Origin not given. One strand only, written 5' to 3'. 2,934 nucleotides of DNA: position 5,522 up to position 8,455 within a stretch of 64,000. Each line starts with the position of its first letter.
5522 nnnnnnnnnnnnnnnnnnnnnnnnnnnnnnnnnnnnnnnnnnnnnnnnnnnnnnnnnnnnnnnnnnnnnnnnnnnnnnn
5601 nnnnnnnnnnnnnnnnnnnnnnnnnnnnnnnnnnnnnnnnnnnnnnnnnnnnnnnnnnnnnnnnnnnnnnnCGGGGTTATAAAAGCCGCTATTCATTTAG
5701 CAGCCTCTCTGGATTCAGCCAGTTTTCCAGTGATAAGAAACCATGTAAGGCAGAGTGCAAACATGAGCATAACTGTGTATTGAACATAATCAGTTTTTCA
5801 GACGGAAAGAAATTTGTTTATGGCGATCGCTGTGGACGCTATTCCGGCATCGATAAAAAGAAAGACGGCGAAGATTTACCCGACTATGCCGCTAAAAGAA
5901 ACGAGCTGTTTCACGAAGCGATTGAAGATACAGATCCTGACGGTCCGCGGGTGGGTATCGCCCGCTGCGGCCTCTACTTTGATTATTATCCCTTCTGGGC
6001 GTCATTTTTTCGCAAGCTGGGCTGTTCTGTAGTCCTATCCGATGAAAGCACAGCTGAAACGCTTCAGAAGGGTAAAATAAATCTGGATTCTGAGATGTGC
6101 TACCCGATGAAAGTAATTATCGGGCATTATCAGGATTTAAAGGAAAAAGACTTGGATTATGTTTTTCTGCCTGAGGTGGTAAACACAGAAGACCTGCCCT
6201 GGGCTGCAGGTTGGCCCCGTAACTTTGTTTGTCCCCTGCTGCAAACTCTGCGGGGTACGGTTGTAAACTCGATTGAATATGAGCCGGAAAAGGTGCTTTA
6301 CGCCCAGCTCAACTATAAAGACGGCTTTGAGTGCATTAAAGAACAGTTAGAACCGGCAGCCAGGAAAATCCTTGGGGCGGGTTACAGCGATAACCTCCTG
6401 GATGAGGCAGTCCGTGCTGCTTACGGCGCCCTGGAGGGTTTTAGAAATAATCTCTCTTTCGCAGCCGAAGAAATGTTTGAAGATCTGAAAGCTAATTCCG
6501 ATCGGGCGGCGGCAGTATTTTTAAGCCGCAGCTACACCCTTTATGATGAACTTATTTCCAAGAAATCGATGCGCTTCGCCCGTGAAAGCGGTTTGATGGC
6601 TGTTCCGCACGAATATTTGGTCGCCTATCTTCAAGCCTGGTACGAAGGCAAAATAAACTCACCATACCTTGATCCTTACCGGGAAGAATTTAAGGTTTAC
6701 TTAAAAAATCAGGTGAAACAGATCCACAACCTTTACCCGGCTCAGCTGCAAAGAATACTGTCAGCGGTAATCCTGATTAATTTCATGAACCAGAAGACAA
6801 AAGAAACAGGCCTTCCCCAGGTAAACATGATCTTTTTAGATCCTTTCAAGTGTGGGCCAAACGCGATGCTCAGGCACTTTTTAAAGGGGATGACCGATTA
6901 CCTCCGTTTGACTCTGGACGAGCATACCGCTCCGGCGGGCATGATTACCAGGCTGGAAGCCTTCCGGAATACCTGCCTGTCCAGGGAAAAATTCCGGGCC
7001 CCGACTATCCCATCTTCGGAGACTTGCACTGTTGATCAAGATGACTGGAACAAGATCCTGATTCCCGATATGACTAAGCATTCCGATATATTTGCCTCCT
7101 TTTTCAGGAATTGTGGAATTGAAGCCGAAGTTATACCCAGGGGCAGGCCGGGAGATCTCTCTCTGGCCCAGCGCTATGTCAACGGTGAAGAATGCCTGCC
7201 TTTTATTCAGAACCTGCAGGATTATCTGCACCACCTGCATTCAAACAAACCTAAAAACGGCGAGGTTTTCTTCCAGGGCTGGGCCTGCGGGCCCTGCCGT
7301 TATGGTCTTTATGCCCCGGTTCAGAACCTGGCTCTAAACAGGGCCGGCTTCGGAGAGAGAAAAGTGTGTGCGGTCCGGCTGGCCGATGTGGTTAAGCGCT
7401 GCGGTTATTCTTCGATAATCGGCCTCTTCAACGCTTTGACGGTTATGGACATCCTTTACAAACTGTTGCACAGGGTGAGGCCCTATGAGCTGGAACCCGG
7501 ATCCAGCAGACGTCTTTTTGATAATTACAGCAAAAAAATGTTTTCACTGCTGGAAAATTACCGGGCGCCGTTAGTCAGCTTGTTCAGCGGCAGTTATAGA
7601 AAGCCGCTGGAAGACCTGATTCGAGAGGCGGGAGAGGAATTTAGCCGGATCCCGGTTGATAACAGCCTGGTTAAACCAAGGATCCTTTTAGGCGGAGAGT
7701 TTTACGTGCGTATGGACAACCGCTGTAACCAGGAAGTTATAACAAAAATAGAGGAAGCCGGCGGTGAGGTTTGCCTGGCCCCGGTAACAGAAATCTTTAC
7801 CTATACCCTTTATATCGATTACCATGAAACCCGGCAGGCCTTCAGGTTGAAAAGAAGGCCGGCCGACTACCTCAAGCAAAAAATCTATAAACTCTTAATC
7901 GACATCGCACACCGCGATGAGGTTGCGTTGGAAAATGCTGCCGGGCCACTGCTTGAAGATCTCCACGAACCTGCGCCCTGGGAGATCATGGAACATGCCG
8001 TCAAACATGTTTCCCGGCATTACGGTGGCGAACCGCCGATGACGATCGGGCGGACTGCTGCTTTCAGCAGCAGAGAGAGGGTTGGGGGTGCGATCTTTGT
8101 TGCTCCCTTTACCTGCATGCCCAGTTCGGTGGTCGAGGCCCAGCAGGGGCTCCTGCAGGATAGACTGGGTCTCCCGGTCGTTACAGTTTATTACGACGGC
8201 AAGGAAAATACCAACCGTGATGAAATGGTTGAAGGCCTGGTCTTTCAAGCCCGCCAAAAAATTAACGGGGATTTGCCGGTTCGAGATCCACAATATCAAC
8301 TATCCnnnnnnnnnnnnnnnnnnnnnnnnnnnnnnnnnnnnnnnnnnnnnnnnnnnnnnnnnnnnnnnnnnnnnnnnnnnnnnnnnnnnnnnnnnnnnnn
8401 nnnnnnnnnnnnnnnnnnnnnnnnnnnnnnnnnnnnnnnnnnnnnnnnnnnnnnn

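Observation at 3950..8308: A 1452-aa protein that puts two activase-type ATPase domains and a dehydratase-component-like domain in one polypeptide, co-directional with a thiolase and an ornithine carbamoyltransferase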

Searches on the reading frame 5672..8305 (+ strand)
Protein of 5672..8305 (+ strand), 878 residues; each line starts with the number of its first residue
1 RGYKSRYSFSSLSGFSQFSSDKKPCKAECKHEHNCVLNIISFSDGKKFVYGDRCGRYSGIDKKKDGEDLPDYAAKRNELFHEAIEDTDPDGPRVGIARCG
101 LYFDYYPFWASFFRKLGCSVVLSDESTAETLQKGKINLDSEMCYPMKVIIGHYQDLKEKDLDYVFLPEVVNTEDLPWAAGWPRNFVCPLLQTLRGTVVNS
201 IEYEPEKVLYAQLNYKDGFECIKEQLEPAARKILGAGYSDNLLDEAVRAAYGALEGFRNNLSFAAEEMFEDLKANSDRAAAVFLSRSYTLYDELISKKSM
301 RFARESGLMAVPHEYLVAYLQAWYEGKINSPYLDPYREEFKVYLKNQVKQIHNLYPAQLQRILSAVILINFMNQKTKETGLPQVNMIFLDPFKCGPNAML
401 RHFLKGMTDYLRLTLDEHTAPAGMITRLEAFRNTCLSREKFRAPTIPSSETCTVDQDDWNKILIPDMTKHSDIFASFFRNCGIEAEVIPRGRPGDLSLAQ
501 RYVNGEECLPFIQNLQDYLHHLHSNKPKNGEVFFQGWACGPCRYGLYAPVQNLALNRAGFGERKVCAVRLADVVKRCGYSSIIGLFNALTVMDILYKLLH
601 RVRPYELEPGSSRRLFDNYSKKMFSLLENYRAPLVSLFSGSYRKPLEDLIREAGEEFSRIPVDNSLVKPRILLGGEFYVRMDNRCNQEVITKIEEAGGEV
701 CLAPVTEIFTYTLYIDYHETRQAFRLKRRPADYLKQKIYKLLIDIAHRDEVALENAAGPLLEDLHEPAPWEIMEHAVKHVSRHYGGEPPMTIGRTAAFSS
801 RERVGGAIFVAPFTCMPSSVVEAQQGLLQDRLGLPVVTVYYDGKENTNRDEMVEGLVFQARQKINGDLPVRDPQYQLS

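Call 44: find_related_loci(query=A2, collection=genome_contigs, flank=8000)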
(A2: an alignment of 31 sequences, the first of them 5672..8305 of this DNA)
Query A2 (878 aa) in genome_contigs; peptide patterns used: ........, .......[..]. (x = any residue, [..] = any of these).
544 stretches matched a pattern; 399 encode a relative of the query (tblastn E <= 1e-3); the best 80 are kept; 80 distinct loci.
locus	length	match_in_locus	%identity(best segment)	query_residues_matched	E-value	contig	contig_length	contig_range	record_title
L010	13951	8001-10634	82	1-877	0e+0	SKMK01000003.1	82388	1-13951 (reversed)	MAG: Syntrophomonadaceae bacterium isolate CSSed162cmA_245 CSSed16-2cmA-114, whole genome shotgun sequence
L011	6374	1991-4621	80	1-877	0e+0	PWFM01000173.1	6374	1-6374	MAG: Syntrophomonadaceae bacterium isolate T1Sed10_36 T1-Sed10-C15688, whole genome shotgun sequence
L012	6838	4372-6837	79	2-823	0e+0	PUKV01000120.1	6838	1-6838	MAG: Syntrophomonadaceae bacterium isolate B1Sed10_67 B1-Sed10-C17321, whole genome shotgun sequence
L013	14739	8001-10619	71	2-874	0e+0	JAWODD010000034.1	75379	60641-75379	MAG: Bacillota bacterium isolate BLK5-2.bin.114 k191_1832117, whole genome shotgun sequence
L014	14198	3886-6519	77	1-878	0e+0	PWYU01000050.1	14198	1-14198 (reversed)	MAG: Syntrophomonadaceae bacterium isolate T3Sed10_148R1 T3-Sed10-C9045, whole genome shotgun sequence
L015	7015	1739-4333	66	2-864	0e+0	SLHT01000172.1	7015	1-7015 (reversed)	MAG: Syntrophomonadaceae bacterium isolate CSSed165cm_165 CSSed16-5cm-49069, whole genome shotgun sequence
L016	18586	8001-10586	66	7-864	0e+0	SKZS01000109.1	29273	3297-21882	MAG: Syntrophomonadaceae bacterium isolate CSSed162cmB_344 CSSed16-2cmB-2401, whole genome shotgun sequence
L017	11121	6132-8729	65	2-866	0e+0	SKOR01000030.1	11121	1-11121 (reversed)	MAG: Syntrophomonadaceae bacterium isolate CSSed162cmA_337 CSSed16-2cmA-20339, whole genome shotgun sequence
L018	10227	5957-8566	65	2-868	0e+0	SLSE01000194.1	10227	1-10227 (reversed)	MAG: Syntrophomonadaceae bacterium isolate CSSed165cm_595 CSSed16-5cm-25167, whole genome shotgun sequence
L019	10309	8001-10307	71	1-769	0e+0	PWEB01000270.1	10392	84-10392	MAG: Syntrophomonadaceae bacterium isolate T1Sed10_93 T1-Sed10-C7320, whole genome shotgun sequence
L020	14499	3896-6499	63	2-868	0e+0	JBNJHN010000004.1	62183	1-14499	MAG: Bacillota bacterium isolate Y22_0dBSd3.bin.6 NODE_243_length_62183_cov_16.983168, whole genome shotgun sequence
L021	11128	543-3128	63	2-860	0e+0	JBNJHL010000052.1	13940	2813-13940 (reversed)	MAG: Bacillota bacterium isolate Y22_0dBSd3.bin.77 NODE_3835_length_13940_cov_3.784120, whole genome shotgun sequence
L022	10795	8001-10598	60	4-868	0e+0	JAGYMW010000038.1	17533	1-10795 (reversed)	MAG: Bacillota bacterium isolate M55B129 38, whole genome shotgun sequence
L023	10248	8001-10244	70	2-750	0e+0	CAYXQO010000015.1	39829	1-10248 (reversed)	MAG TPA_asm: uncultured Syntrophomonadaceae bacterium isolate binchicken_co32_351 genome assembly, contig: NODE_1130_len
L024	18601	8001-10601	61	1-866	0e+0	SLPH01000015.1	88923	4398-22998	MAG: Syntrophomonadaceae bacterium isolate CSSed165cm_49 CSSed16-5cm-101, whole genome shotgun sequence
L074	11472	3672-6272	47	12-871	0e+0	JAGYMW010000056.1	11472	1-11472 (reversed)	MAG: Bacillota bacterium isolate M55B129 56, whole genome shotgun sequence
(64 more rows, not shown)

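Call 46: predict_structure(alignment_id=A2)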
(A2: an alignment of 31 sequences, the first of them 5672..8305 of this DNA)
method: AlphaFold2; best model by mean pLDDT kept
length: 878 residues; sequences in the alignment: 31
mean_pLDDT: 85.9   pTM: 0.85
mean pLDDT of the five models: 85.9, 85.7, 83.8, 83.5, 81.8
residues with pLDDT >= 90: 488; 70-90: 295; 50-70: 52; < 50: 43
segments of 3 or more residues with pLDDT < 50: 1-16, 28-30, 51-63, 869-878
pLDDT, mean of each block of 10 residues (from residue 1): 29 51 59 58 60 42 62 96 82 96 96 96 95 90 88 96 95 88 82 88 92 92 95 95 97 96 97 92 94 92 91 97 96 97 93 86 96 93 94 82 88 83 80 79 82 89 91 92 91 81 84 91 87 75 79 92 88 84 90 96 94 97 90 81 95 97 91 79 81 94 87 88 85 91 92 94 91 90 81 93 92 75 89 90 78 94 73 34
secondary structure, 60 per line:
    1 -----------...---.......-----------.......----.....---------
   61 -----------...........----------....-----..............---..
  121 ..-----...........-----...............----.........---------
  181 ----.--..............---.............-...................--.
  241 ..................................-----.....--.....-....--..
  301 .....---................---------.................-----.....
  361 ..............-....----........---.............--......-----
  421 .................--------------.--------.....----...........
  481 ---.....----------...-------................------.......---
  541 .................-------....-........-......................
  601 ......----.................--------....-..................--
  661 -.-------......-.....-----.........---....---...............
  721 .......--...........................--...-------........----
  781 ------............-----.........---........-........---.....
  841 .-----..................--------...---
elements in order (helices of 4 or more, strands of 3 or more residues): E18-24 E36-42 E47-51 H72-82 E93-96 H102-115 E119-122 H128-138 H144-158 E163-171 H188-201 E208-214 H219-237 H240-274 E280-284 H287-291 H293-296 H299-305 E309-312 H313-324 H334-350 H357-374 H376-379 E384-391 H395-407 E410-415 H421-437 E461-465 H470-480 E484-488 H509-524 E531-537 H541-557 E565-568 H570-577 H579-605 H611-627 H636-639 H641-658 E670-675 H677-681 H687-695 E699-702 H706-727 H730-756 H769-776 H787-798 E804-812 H816-823 H825-832 E836-841 H847-864

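Call 71: search_dna_similar(query=window:5672-8305:+, collection=plasmids, mode=protein, max_evalue=1e-10, max_rows=25)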
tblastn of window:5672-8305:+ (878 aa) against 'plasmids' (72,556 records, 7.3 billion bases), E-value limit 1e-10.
Records with a match: 10; places in all: 11; records where one place covers at least 80% of the query: 2.
Best place of each record, by identity: <60% 10.
By first word of the organism name: Listeria 2; Fusobacterium 2; Collinsella 1; Acetoanaerobium 1; Haliovirga 1; Paraclostridium 1; Monoglobus 1; Brevibacillus 1.
By predicted mobility (MOB-suite, as given by PLSDB): non-mobilizable 10.
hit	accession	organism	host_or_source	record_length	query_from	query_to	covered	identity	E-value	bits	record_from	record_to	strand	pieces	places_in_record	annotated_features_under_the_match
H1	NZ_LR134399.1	Listeria monocytogenes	Homo sapiens,Vein blood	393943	33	744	81%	25.5%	2e-41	173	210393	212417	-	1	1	2-hydroxyacyl-CoA dehydratase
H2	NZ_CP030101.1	Listeria monocytogenes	Environment,water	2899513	33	744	81%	24.8%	7e-42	174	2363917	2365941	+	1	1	none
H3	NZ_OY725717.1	Collinsella aerofaciens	-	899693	33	713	78%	25.5%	3e-38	162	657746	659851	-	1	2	2-hydroxyacyl-CoA dehydratase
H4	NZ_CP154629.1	Acetoanaerobium noterae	cell culture,Sludge of a digestion ...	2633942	33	714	78%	23.5%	2e-31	140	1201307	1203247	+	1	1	none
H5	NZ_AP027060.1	Haliovirga abyssi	-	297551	22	519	57%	22.7%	2e-16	92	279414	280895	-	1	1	acyl-CoA dehydratase activase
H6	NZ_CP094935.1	Paraclostridium bifermentans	Homo sapiens,feces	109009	63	507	51%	23.4%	1e-21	108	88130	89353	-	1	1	acyl-CoA dehydratase activase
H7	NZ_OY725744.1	Monoglobus pectinilyticus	-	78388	93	433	39%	29.2%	8e-23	113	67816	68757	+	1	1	acyl-CoA dehydratase activase-related protein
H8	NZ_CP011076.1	Brevibacillus laterosporus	Oryza sativa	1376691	495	862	42%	25.9%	6e-23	113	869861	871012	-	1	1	none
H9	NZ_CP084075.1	Fusobacterium vincentii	-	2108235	25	323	34%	28.8%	3e-20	104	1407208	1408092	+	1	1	none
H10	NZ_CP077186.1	Fusobacterium animalis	Homo sapiens,resected colorectal tumor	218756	25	323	34%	28.2%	6e-20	103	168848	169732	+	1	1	acyl-CoA dehydratase activase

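Call 72: get_annotated_region(hit=H1, flank=4000)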
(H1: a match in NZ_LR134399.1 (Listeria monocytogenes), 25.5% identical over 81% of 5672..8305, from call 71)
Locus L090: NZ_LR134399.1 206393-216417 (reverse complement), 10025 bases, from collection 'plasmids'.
description: Listeria monocytogenes strain NCTC7974 plasmid 2, complete sequence
organism: Listeria monocytogenes (NCBI taxid 1639)
taxonomy: Bacteria; Bacillota; Bacilli; Bacillales; Listeriaceae; Listeria; Listeria monocytogenes
host: -; source: Homo sapiens,Vein blood; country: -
typing (MOB-suite, as given by PLSDB): non-mobilizable
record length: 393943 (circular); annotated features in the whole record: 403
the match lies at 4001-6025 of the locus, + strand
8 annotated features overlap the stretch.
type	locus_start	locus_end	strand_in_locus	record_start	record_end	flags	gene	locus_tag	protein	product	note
CDS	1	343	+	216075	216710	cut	-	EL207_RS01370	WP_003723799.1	FMN-dependent NADH-azoreductase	-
CDS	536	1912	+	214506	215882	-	-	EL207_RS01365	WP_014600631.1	amino acid permease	GO:0006865 - amino acid transport [Evidence IEA]; GO:0055085 - transmembrane transport [Evidence IEA]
CDS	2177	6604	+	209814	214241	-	-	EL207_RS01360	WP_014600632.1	2-hydroxyacyl-CoA dehydratase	-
CDS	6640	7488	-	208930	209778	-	-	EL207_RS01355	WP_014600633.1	PhzF family phenazine biosynthesis protein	GO:0009058 - biosynthetic process [Evidence IEA]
CDS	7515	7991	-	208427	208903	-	ybaK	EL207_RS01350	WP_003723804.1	Cys-tRNA(Pro) deacylase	GO:0043039 - tRNA aminoacylation [Evidence IEA]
CDS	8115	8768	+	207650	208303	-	-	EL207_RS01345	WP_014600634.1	DUF5105 domain-containing protein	-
CDS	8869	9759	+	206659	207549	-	-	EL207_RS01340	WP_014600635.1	carbon-nitrogen hydrolase family protein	-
CDS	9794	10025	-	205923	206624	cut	-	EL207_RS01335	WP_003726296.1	DUF554 domain-containing protein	-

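Call 73: get_annotated_region(hit=H3, flank=4000)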
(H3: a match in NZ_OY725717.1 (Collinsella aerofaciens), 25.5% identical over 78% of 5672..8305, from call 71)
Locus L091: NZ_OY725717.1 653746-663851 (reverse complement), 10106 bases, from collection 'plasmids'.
description: Collinsella aerofaciens strain Collinsella aerofaciens TSDC17.2-1.1 plasmid 6, complete sequence
organism: Collinsella aerofaciens (NCBI taxid 74426)
taxonomy: Bacteria; Actinomycetota; Coriobacteriia; Coriobacteriales; Coriobacteriaceae; Collinsella; Collinsella aerofaciens
host: -; source: -; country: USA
typing (MOB-suite, as given by PLSDB): non-mobilizable
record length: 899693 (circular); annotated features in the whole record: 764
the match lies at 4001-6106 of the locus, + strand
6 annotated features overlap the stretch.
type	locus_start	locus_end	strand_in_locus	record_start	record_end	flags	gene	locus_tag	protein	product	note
CDS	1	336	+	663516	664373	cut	-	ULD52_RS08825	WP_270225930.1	HAD family hydrolase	-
CDS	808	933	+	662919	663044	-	-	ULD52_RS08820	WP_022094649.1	hypothetical protein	-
CDS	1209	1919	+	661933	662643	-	-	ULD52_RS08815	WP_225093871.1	TetR-like C-terminal domain-containing protein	-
CDS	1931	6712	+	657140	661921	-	-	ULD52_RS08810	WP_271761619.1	2-hydroxyacyl-CoA dehydratase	-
CDS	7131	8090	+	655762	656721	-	-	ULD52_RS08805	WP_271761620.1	3-hydroxyacyl-CoA dehydrogenase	GO:0006631 - fatty acid metabolic process [Evidence IEA]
CDS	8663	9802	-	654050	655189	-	-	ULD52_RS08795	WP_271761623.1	DUF389 domain-containing protein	-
